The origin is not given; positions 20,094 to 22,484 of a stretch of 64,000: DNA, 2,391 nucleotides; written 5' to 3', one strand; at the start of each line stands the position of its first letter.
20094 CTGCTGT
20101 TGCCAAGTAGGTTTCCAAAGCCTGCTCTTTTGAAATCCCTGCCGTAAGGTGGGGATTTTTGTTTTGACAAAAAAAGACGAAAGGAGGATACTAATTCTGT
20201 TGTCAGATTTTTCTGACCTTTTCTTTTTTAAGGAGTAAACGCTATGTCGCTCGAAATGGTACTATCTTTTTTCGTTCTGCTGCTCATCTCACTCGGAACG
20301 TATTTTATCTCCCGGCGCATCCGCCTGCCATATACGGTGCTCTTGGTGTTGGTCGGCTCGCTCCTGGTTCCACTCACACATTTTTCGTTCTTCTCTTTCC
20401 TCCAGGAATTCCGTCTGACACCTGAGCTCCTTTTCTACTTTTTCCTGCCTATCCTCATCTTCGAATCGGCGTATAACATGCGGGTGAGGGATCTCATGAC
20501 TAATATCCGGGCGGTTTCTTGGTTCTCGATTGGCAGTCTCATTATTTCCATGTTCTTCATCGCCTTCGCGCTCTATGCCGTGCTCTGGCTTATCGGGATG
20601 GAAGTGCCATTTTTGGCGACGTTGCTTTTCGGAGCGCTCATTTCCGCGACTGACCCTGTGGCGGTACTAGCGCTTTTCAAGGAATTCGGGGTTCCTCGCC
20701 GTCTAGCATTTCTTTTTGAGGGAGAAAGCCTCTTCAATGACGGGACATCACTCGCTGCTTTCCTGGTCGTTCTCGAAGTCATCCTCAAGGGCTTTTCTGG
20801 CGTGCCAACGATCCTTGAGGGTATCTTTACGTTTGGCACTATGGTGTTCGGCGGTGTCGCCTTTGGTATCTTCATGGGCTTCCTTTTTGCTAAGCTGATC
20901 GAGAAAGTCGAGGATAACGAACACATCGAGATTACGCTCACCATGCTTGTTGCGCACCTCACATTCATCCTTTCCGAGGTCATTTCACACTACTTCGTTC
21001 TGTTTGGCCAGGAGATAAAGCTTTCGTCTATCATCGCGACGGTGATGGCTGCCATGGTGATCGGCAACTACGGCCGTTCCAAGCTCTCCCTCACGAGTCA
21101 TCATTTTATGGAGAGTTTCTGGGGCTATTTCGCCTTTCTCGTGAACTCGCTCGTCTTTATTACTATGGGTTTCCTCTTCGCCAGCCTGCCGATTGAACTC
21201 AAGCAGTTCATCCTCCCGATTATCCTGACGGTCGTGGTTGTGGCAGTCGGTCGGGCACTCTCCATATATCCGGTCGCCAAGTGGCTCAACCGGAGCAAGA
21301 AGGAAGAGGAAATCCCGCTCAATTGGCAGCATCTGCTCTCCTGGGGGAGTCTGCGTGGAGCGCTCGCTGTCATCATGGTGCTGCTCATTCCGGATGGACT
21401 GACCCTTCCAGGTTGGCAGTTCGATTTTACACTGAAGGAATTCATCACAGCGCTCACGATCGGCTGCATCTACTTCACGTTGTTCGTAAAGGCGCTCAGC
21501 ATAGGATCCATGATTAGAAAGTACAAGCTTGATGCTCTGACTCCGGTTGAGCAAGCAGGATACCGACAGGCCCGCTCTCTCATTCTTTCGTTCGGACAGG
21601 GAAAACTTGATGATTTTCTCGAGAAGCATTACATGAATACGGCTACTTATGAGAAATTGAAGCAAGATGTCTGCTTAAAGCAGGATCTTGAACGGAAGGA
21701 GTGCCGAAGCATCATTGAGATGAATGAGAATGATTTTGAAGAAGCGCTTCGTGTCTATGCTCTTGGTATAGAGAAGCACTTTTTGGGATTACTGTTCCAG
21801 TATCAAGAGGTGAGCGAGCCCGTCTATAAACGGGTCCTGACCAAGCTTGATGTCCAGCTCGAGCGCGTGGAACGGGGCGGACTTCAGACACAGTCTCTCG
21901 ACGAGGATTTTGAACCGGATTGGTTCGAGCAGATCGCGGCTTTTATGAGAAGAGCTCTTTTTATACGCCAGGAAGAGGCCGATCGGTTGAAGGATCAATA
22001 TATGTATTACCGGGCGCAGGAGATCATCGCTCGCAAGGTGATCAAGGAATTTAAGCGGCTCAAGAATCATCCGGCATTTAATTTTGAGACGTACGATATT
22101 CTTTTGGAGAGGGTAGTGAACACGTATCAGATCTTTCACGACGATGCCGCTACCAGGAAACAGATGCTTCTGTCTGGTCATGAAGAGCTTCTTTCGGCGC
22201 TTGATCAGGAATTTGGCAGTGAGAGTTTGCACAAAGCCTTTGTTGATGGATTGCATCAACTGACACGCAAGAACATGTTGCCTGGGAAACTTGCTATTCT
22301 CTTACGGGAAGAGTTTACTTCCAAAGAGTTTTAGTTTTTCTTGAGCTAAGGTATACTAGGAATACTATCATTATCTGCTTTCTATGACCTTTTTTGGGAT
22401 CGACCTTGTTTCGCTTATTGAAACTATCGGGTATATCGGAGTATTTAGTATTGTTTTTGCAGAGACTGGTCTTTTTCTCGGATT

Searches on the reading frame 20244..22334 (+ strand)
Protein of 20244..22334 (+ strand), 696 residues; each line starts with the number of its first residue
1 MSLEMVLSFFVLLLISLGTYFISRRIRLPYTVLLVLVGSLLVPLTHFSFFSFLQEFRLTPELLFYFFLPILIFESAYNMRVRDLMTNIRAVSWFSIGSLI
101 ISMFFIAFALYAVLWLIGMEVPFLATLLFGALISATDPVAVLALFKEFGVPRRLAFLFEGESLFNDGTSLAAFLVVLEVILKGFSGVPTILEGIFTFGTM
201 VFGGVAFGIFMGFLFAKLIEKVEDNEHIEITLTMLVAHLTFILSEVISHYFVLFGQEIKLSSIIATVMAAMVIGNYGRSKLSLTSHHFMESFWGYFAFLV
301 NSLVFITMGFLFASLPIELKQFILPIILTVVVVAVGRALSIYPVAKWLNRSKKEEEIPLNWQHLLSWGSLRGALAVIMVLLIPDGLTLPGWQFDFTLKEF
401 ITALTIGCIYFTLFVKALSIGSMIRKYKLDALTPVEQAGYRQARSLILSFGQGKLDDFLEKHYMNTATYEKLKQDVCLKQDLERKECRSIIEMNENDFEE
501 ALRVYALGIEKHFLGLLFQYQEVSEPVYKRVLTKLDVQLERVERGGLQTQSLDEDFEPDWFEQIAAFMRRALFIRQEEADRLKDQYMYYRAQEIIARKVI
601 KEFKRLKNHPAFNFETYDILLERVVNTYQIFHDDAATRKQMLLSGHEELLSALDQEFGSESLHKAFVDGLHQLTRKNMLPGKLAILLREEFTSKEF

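Call 54: search_protein_families(library=pfam, proteins=[window:20244-22334:+], max_evalue=0.00001)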
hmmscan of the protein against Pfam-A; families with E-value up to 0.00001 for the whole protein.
window:20244-22334:+ (696 aa): 1 family
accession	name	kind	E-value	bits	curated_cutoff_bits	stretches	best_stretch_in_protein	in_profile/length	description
PF00999.27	Na_H_Exchanger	-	8.1e-55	186.6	26.2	1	13-424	2-373/375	Sodium/hydrogen exchanger, transmembrane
